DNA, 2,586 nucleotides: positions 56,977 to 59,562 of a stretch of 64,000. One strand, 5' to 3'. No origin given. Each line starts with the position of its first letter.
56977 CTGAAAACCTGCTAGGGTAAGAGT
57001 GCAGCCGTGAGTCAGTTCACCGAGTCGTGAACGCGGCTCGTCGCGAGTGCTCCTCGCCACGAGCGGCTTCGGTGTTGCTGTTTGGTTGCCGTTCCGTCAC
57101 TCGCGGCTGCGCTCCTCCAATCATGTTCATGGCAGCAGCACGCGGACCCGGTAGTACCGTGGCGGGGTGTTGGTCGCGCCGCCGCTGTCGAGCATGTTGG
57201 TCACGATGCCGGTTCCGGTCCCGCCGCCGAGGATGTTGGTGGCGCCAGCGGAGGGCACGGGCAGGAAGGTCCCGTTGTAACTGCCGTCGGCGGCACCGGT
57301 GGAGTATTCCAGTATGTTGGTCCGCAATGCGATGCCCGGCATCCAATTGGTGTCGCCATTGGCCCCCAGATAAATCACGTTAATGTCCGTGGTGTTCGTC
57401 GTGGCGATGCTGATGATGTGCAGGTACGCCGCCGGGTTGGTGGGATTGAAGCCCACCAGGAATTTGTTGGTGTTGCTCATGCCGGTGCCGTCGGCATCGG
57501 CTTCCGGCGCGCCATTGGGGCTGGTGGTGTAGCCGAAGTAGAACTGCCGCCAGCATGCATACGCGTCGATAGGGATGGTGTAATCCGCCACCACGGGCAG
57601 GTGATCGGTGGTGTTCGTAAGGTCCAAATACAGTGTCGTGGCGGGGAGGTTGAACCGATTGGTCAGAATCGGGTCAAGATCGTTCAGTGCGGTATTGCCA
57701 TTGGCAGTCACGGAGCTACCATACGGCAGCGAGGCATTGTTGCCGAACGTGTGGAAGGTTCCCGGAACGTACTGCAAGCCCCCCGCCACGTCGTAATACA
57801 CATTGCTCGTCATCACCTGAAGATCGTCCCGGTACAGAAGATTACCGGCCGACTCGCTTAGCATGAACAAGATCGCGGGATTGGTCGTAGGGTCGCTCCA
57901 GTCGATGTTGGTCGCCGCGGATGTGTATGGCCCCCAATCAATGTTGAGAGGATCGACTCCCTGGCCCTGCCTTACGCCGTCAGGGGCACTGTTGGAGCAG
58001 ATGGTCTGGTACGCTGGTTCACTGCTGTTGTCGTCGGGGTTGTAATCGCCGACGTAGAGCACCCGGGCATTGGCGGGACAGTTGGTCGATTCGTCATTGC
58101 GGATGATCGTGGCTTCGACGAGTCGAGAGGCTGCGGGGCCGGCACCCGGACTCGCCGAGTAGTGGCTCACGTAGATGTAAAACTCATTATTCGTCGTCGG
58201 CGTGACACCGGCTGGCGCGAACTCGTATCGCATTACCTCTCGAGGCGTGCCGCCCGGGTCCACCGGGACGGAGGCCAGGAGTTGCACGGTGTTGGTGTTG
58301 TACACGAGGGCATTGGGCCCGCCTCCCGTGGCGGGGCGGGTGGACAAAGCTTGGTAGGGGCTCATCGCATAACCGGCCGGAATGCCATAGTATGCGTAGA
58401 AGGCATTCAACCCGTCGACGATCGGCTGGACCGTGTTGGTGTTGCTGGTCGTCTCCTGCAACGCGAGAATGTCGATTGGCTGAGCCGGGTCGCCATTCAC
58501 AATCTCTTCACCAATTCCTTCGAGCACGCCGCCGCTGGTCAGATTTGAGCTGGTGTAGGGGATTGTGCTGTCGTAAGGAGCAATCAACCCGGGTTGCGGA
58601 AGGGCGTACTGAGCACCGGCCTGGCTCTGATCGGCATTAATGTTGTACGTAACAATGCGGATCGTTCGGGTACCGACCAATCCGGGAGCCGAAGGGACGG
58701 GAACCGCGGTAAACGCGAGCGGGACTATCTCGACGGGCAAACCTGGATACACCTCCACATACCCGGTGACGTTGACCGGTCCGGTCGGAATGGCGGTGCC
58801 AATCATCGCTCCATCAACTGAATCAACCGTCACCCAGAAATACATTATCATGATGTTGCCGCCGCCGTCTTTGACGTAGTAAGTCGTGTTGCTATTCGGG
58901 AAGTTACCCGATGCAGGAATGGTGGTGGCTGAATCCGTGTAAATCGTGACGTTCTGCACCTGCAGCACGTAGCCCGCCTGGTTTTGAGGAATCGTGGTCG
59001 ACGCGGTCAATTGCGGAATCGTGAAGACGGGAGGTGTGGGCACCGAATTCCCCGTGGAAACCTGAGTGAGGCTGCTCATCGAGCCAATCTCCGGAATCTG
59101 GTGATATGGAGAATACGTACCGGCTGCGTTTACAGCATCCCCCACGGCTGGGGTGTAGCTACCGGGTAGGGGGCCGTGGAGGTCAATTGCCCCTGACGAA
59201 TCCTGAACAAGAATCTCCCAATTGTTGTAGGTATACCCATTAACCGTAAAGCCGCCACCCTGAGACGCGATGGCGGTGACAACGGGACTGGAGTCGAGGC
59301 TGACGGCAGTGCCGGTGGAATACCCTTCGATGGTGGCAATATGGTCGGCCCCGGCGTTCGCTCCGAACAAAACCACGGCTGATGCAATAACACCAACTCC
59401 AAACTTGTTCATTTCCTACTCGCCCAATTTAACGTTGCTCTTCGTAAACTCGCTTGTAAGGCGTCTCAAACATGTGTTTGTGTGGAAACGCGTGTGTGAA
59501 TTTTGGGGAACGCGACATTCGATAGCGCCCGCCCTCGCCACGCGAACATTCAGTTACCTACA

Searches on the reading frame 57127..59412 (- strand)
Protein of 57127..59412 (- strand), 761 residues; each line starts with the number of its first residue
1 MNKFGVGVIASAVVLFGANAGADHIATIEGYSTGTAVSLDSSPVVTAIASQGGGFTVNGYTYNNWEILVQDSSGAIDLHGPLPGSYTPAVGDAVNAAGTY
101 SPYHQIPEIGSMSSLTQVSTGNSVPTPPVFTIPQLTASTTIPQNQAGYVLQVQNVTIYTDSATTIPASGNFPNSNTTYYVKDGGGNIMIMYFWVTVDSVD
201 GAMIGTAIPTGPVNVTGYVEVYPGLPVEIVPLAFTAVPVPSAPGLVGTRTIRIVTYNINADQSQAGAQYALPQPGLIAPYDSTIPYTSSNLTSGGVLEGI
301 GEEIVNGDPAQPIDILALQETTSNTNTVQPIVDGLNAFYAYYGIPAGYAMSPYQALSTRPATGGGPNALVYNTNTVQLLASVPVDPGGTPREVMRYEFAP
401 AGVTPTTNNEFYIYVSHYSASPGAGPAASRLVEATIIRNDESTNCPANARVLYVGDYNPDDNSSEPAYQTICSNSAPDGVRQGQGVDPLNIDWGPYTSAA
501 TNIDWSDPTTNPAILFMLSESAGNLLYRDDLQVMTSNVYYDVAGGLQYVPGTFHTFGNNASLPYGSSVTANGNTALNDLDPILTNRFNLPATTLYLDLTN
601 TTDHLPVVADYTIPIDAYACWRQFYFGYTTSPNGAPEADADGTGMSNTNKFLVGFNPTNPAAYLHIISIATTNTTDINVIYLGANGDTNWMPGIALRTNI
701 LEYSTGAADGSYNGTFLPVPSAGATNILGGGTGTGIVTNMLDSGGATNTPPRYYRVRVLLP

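Call 15: find_encoding_contigs(protein=window:57127-59412:-, flank=10000, max_places=10)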
Protein window:57127-59412:- (761 aa): 23 contigs read that carry it; 3 places shown.
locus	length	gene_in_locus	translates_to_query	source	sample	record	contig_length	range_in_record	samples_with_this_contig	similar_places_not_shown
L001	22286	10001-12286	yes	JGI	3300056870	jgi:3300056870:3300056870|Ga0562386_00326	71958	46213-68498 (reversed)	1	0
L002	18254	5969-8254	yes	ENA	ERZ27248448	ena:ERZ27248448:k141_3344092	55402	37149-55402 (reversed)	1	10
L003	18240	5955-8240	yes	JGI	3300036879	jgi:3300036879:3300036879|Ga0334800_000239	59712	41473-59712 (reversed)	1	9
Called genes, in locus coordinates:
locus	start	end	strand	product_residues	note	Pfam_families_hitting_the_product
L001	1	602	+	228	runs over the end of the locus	-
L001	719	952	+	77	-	-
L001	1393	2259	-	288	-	PF12760:Zn_ribbon_IS1595, PF12762:DDE_Tnp_IS1595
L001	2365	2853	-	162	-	-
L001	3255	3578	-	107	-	PF01380:SIS (weak)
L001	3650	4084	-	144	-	PF13384:HTH_23 (weak), PF13551:HTH_29 (weak), PF13565:HTH_32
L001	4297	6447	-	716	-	-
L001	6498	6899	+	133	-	PF03647:Tmemb_14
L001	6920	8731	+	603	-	PF00580:UvrD-helicase, PF13245:AAA_19, PF13604:AAA_30 (faint), PF13361:UvrD_C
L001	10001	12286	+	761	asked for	PF03372:Exo_endo_phos (weak)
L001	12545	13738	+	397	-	PF05157:MshEN, PF00437:T2SSE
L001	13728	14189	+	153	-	PF00437:T2SSE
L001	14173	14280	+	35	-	-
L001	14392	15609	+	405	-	PF28597:T2SSF_N, PF00482:T2SSF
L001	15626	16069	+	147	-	PF08334:T2SSG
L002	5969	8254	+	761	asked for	PF03372:Exo_endo_phos (weak)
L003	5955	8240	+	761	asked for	PF03372:Exo_endo_phos (weak)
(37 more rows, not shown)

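Call 18: find_related_loci(query=window:57127-59412:-, collection=genome_contigs, flank=6000)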
Query window:57127-59412:- (761 aa) in genome_contigs; peptide patterns used: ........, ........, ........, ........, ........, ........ (x = any residue, [..] = any of these).
54 stretches matched a pattern; 11 encode a relative of the query (tblastn E <= 1e-3); 11 distinct loci.
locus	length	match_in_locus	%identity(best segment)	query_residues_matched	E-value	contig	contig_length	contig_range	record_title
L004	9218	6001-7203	68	248-631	1e-160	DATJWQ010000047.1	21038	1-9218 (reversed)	MAG TPA_asm: Verrucomicrobiia bacterium isolate SMAG_U15103 k141_2269349, whole genome shotgun sequence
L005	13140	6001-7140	68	232-615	1e-153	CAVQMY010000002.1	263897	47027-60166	MAG: uncultured Verrucomicrobiae bacterium isolate MFD00082.bin.2.52 genome assembly, contig: contig_11820, whole genome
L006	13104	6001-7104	66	249-620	4e-145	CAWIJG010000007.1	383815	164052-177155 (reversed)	MAG: uncultured Verrucomicrobiae bacterium isolate MFD05512.bin.1.230 genome assembly, contig: contig_34034, whole genom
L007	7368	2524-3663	64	232-613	2e-142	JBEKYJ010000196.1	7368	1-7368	MAG: Verrucomicrobiia bacterium isolate SPRUCE 672 SPRUCE_672_196, whole genome shotgun sequence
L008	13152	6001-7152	64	246-613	7e-141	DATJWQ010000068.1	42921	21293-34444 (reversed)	MAG TPA_asm: Verrucomicrobiia bacterium isolate SMAG_U15103 k141_3656522, whole genome shotgun sequence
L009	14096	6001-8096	62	248-761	2e-113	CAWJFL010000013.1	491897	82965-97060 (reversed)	MAG: uncultured Verrucomicrobiae bacterium isolate MFD09222.bin.2.60 genome assembly, contig: contig_67824, whole genome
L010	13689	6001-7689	55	248-758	2e-105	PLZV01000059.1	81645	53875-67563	MAG: Verrucomicrobia bacterium isolate palsa_1439 73.20120700_P3D.107_contig_17765, whole genome shotgun sequence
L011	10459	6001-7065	55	232-614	5e-99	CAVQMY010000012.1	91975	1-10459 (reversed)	MAG: uncultured Verrucomicrobiae bacterium isolate MFD00082.bin.2.52 genome assembly, contig: contig_15954, whole genome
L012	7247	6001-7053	55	249-615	4e-96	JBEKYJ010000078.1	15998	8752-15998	MAG: Verrucomicrobiia bacterium isolate SPRUCE 672 SPRUCE_672_78, whole genome shotgun sequence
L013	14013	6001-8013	52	249-761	1e-91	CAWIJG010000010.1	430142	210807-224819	MAG: uncultured Verrucomicrobiae bacterium isolate MFD05512.bin.1.230 genome assembly, contig: contig_38336, whole genom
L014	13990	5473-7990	66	201-761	1e-119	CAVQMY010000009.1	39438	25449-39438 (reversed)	MAG: uncultured Verrucomicrobiae bacterium isolate MFD00082.bin.2.52 genome assembly, contig: contig_13749, whole genome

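Call 44: find_homologous_proteins(query=window:57127-59412:-, max_evalue=1e-30)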
Query window:57127-59412:- (761 aa): 677 proteins with E <= 1e-30 among 8000 candidates; the best 120 are listed.
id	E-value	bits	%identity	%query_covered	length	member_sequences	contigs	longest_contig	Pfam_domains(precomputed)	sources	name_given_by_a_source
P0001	0.0e+0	2024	88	79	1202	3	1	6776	PF00801.27,PF03372.30,PF18911.7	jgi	jgi:PKD repeat protein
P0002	0.0e+0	1723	87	81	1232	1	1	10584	PF00801.27,PF03372.30,PF18911.7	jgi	jgi:PKD repeat protein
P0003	0.0e+0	1695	100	100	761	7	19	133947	PF03372.30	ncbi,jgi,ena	jgi:endonuclease/exonuclease/phosphatase family metal-dependent hydrolase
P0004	0.0e+0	1144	78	81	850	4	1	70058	PF00801.27,PF18911.7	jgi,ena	jgi:PKD repeat protein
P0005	0.0e+0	1143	73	100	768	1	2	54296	-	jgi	jgi:endonuclease/exonuclease/phosphatase family metal-dependent hydrolase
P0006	8.3e-268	909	81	65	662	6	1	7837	PF00801.27,PF03372.30,PF18911.7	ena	-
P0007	3.2e-207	709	67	48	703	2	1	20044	PF00801.27,PF18911.7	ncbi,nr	ncbi:MAG TPA: PKD domain-containing protein [Verrucomicrobiae bacterium]|nr:PKD domain-containing pr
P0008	3.9e-201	689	73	48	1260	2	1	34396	PF19190.7,PF00801.27,PF04185.20,PF18911.7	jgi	jgi:PKD repeat protein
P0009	5.9e-200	685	63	50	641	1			PF00801.27,PF18911.7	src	-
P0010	7.5e-200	684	65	49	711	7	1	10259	PF00801.27,PF18911.7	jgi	jgi:PKD repeat protein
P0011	3.6e-199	682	65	50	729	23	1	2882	PF00801.27,PF18911.7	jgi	jgi:PKD repeat protein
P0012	1.8e-197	676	65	48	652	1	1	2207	PF00801.27,PF18911.7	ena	-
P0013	3.2e-191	656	68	49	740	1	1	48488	PF00801.27,PF18911.7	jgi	jgi:PKD repeat protein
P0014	7.7e-189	648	64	53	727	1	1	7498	PF00801.27,PF18911.7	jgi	jgi:PKD repeat protein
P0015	1.4e-188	647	69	48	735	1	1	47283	PF00801.27,PF18911.7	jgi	jgi:PKD repeat protein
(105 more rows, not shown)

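Call 45: find_encoding_contigs(protein=P0005, flank=6000, max_places=3)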
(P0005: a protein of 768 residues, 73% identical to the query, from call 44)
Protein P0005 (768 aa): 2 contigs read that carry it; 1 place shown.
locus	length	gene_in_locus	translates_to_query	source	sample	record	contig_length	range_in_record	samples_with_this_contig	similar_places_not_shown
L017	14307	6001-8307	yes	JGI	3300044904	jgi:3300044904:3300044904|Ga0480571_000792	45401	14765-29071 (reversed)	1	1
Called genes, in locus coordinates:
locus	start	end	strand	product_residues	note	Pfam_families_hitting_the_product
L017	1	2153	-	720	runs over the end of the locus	-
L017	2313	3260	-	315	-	-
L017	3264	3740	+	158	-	PF03647:Tmemb_14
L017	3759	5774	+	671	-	PF00580:UvrD-helicase, PF13245:AAA_19, PF13604:AAA_30 (faint), PF13361:UvrD_C, PF13538:UvrD_C_2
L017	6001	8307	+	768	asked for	-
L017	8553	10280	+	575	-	PF05157:MshEN, PF13604:AAA_30 (faint), PF00437:T2SSE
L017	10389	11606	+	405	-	PF28597:T2SSF_N, PF00482:T2SSF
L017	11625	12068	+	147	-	PF08334:T2SSG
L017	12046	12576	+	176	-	PF07963:N_methyl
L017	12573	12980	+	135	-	-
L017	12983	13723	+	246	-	PF07963:N_methyl (weak), PF11612:T2SSJ (weak)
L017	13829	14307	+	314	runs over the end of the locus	PF21687:T2SSK_1st, PF12836:HHH_3 (faint), PF03934:T2SSK (weak)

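Call 46: find_encoding_contigs(protein=P0004, flank=6000, max_places=3)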
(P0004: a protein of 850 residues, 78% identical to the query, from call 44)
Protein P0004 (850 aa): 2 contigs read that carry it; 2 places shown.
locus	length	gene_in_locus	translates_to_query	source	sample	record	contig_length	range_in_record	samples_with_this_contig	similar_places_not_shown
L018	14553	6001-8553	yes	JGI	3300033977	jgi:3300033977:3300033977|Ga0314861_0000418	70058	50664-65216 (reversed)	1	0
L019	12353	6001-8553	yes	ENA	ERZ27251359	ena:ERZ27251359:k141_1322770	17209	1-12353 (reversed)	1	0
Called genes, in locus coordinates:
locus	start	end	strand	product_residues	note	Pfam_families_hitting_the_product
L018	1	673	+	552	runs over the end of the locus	PF01654:Cyt_bd_oxida_I, PF00034:Cytochrom_C (faint), PF13442:Cytochrome_CBB3 (weak)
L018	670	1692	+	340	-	-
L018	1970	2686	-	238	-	PF01596:Methyltransf_3, PF13578:Methyltransf_24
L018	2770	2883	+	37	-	-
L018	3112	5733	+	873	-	PF25778:DUF7948, PF06739:SBBP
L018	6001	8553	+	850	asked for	PF00801:PKD (weak), PF18911:PKD_4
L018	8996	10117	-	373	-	PF05222:AlaDh_PNT_N, PF02826:2-Hacid_dh_C (faint), PF01262:AlaDh_PNT_C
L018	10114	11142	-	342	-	-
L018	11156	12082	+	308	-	PF00248:Aldo_ket_red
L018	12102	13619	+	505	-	PF13555:AAA_29 (faint), PF00005:ABC_tran, PF02463:SMC_N (faint), PF13304:AAA_21 (faint), PF00005:ABC_tran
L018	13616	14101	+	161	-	PF01243:PNPOx_N, PF12900:Pyridox_ox_2 (weak)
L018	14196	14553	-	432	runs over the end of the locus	PF02321:OEP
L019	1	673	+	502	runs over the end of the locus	PF01654:Cyt_bd_oxida_I, PF00034:Cytochrom_C (faint), PF13442:Cytochrome_CBB3 (weak)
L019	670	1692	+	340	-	-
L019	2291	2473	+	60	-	-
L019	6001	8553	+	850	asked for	PF00801:PKD (weak), PF18911:PKD_4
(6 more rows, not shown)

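Call 52: find_encoding_contigs(protein=P0002, flank=4000, max_places=3)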
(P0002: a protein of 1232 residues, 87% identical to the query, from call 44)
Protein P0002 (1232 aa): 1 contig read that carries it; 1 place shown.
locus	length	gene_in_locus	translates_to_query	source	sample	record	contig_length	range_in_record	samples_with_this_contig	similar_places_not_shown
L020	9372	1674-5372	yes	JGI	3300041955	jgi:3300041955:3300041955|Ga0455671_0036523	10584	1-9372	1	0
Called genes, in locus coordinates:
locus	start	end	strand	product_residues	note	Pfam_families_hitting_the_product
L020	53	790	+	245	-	-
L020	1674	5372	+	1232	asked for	PF03372:Exo_endo_phos (weak), PF18911:PKD_4, PF00801:PKD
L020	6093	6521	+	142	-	PF02537:CRCB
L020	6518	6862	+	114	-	PF02641:DUF190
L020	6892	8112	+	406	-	PF00999:Na_H_Exchanger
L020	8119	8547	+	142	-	PF00582:Usp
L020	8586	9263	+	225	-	PF13191:AAA_16 (weak)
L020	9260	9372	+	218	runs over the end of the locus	PF19538:DUF6062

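Call 53: find_encoding_contigs(protein=P0001, flank=4000, max_places=3)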
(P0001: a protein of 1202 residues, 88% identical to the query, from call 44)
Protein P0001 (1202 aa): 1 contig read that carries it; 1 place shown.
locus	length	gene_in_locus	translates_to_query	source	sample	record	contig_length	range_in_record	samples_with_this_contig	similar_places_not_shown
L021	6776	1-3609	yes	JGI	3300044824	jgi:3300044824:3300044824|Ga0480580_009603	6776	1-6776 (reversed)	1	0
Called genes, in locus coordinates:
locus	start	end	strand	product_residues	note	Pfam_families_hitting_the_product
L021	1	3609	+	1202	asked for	PF03372:Exo_endo_phos (weak), PF18911:PKD_4, PF00801:PKD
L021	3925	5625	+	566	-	PF05157:MshEN, PF13604:AAA_30 (faint), PF00437:T2SSE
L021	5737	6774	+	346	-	?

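Call 61: find_encoding_contigs(protein=P0006, flank=6000, max_places=2)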
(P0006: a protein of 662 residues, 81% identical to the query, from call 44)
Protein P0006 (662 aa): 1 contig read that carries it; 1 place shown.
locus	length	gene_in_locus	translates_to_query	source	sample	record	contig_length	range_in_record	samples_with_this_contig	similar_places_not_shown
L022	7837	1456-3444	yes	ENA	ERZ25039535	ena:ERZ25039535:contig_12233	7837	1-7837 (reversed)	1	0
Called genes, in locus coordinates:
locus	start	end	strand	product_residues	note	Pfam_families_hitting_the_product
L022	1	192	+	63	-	?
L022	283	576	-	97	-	-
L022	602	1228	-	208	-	-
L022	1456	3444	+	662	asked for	PF03372:Exo_endo_phos, PF00801:PKD, PF18911:PKD_4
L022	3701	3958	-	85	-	-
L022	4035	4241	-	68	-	-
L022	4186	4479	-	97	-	-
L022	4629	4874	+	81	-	-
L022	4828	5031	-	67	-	-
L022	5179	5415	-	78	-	-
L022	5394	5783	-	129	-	-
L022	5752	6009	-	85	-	-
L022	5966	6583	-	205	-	PF12796:Ank_2, PF13606:Ank_3 (faint), PF13637:Ank_4 (faint), PF13857:Ank_5 (faint), PF00023:Ank (faint)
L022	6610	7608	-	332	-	PF08401:ArdcN, PF18818:MPTase-PolyVal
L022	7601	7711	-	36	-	-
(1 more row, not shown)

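Call 62: find_encoding_contigs(protein=P0008, flank=8000, max_places=2)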
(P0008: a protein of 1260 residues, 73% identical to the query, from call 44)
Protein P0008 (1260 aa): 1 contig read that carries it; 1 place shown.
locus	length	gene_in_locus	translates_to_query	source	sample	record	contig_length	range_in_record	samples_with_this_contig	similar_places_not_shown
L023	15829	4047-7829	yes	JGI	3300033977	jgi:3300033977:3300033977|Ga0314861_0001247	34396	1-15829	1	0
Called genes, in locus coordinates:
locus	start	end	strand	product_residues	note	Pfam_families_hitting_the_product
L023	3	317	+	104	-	?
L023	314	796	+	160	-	PF02130:YbeY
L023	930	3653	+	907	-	PF07495:Y_Y_Y (faint), PF13895:Ig_2 (faint)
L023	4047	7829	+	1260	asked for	PF04185:Phosphoesterase, PF19190:BACON_2, PF00801:PKD, PF18911:PKD_4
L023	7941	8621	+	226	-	PF04367:DUF502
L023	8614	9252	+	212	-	PF11967:RecO_N, PF02565:RecO_C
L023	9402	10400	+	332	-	-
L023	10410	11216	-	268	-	PF25087:GMPPB_C (weak), PF00132:Hexapep (weak), PF25084:LbH_EIF2B (weak), PF25087:GMPPB_C (weak), PF00132:Hexapep, PF13720:Acetyltransf_11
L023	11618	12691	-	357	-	PF05175:MTS, PF05175:MTS, PF01209:Ubie_methyltran, PF06325:PrmA, PF13847:Methyltransf_31, PF08241:Methyltransf_11, PF08242:Methyltransf_12, PF13649:Methyltransf_25, +5 more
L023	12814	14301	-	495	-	PF02597:ThiS, PF00899:ThiF, PF00581:Rhodanese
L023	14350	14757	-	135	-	PF01398:JAB (faint), PF14464:Prok-JAB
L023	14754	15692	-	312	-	PF00291:PALP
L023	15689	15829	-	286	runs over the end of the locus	PF00581:Rhodanese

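Call 91: search_protein_families(library=pfam, proteins=[L014:1737-2639:-, L008:8895-9800:-, L008:9679-10110:-, L008:10734-11519:-, L014:3266-3901:-], max_evalue=0.001)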
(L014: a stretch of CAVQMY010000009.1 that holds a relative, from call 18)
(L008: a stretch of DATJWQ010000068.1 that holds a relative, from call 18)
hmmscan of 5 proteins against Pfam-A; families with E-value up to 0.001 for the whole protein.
L014:1737-2639:- (300 aa): 0 families

L008:8895-9800:- (301 aa): 1 family
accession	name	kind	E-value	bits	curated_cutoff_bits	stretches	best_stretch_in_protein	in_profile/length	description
PF12686.12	DUF3800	-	4.3e-16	60.4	21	1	2-239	1-147/149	Protein of unknown function (DUF3800)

L008:9679-10110:- (143 aa): 0 families

L008:10734-11519:- (261 aa): 0 families

L014:3266-3901:- (211 aa): 0 families

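Call 101: search_protein_families(library=phrogs, proteins=[L008:10734-11519:-, L008:11523-12557:-, L008:12406-13152:-, L008:9679-10110:-, L008:8895-9800:-, L014:1761-2516:+, L014:3266-3901:-, L014:3796-4695:-], max_evalue=0.001)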
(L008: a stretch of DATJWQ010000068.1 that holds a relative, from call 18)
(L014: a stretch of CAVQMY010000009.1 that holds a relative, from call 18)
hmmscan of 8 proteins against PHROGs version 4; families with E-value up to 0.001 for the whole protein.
L008:10734-11519:- (261 aa): 0 families

L008:11523-12557:- (344 aa): 0 families

L008:12406-13152:- (248 aa): 8 families
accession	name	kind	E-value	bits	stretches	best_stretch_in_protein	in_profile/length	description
phrog_351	-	transcription regulation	1.4e-97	329.4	1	4-244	501-737/928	RNA polymerase sigma factor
phrog_21612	-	transcription regulation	5.9e-15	55.8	1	5-222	12-210/600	RNA polymerase sigma factor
phrog_1740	-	transcription regulation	1.7e-07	31.2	1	148-231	132-213/567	RNA polymerase sigma factor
phrog_36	-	transcription regulation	2.3e-07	31.6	1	156-230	113-183/220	transcriptional regulator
phrog_1190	-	transcription regulation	0.00022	22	0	172-232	101-157/167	RNA polymerase sigma factor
phrog_17569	-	transcription regulation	0.00025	21.5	1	2-77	153-231/341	RNA polymerase sigma factor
phrog_36098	-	transcription regulation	0.00028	21.6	1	23-98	33-116/223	RNA polymerase sigma factor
phrog_13787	-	unknown function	0.00096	20.3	0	135-195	74-133/172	-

L008:9679-10110:- (143 aa): 0 families

L008:8895-9800:- (301 aa): 1 family
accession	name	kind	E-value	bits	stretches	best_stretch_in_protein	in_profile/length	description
phrog_38260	-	unknown function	9.3e-05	22.7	1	117-239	126-253/299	-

L014:1761-2516:+ (251 aa): 0 families

L014:3266-3901:- (211 aa): 0 families

L014:3796-4695:- (299 aa): 0 families

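Call 102: search_protein_families(library=pfam, proteins=[L008:11523-12557:-, L008:12406-13152:-, L014:1761-2516:+, L014:3796-4695:-, L014:3886-4896:+, L008:10584-11675:+], max_evalue=0.001)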
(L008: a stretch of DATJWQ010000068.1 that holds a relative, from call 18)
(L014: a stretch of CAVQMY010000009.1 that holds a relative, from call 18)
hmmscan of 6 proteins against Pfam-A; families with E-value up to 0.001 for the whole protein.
L008:11523-12557:- (344 aa): 0 families

L008:12406-13152:- (248 aa): 3 families
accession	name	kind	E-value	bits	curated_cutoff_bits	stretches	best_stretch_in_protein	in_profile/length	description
PF04539.22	Sigma70_r3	-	5.1e-31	107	25.3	1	90-166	1-77/78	Sigma-70 region 3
PF04542.20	Sigma70_r2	-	1.8e-24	85.7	24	1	11-81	1-71/71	Sigma-70 region 2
PF04545.22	Sigma70_r4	-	1.5e-21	76.1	24.1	1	179-232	1-50/50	Sigma-70, region 4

L014:1761-2516:+ (251 aa): 0 families

L014:3796-4695:- (299 aa): 0 families

L014:3886-4896:+ (336 aa): 7 families
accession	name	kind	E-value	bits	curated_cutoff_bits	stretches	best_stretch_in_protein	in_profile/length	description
PF02562.22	PhoH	-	4.4e-95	317.4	27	1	109-311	2-204/205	PhoH-like protein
PF13604.12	AAA_30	-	1.2e-08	35.3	27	1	114-265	4-128/191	AAA domain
PF13245.12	AAA_19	-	3.4e-08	34.2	25.1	1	120-265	5-129/134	AAA domain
PF01695.23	IstB_IS21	-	5.8e-06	26.4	24.1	1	118-153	84-119/238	IstB-like ATP binding protein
PF00270.35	DEAD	-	8.4e-05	22.8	26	0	113-164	1-53/167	DEAD/DEAH box helicase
PF20720.3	nSTAND3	-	0.00041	20.5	27.2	0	113-153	4-44/155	Novel STAND NTPase 3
PF13401.12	AAA_22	-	0.00042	21.1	27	0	128-250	7-106/130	AAA domain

L008:10584-11675:+ (363 aa): 0 families
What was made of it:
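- The surrounding contexts are housekeeping (rpoD, phoH) (call 102).
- Tried and rejected: The search for rep, integrase or phage genes next to the arrays in L008 and L014 found only housekeeping genes (rpoD, phoH) and a DUF3800 protein (calls 91, 101, 102).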

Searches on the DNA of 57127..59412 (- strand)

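Call 69: search_rna_families(sources=[L020, L017, L006, L015, L016, L022], threshold=gathering)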
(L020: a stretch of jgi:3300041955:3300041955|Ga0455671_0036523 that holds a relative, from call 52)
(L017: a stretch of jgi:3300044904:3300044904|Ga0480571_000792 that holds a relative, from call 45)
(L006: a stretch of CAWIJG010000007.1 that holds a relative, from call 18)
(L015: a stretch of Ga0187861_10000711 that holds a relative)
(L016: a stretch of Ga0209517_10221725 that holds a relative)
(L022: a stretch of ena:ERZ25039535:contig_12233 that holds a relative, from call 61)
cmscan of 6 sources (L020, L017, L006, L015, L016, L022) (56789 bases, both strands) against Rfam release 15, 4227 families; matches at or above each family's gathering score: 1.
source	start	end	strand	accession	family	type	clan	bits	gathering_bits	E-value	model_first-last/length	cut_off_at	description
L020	5997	6068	+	RF01734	Fluoride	Cis-reg; riboswitch;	-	53.6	34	4.3e-12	1-64/64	no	Fluoride riboswitch aptamer (crcB RNA motif)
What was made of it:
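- On Any curated RNA family (Rfam 15): The positive control, the fluoride riboswitch in L020, was found (call 69).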

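Call 70: search_rna_families(source=L017, start=5700, end=6050, threshold=evalue, max_evalue=10)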
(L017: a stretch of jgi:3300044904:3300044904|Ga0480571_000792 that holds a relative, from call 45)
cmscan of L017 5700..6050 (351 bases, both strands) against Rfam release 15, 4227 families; matches with E-value up to 10: 2.
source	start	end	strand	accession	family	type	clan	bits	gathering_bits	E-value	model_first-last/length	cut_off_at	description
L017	5700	5824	-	RF02184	ST7-OT3_2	Gene; lncRNA;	-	13.2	100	5.4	1-138/138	no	ST7 overlapping transcript 3 conserved region 2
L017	6029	6048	-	RF01142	sR19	Gene; snRNA; snoRNA; CD-box;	-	10.7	45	3.8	44-63/63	no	Small nucleolar RNA sR19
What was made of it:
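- On Any curated RNA family (Rfam 15): Only noise at E<=10 on the compact ortholog (call 70).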
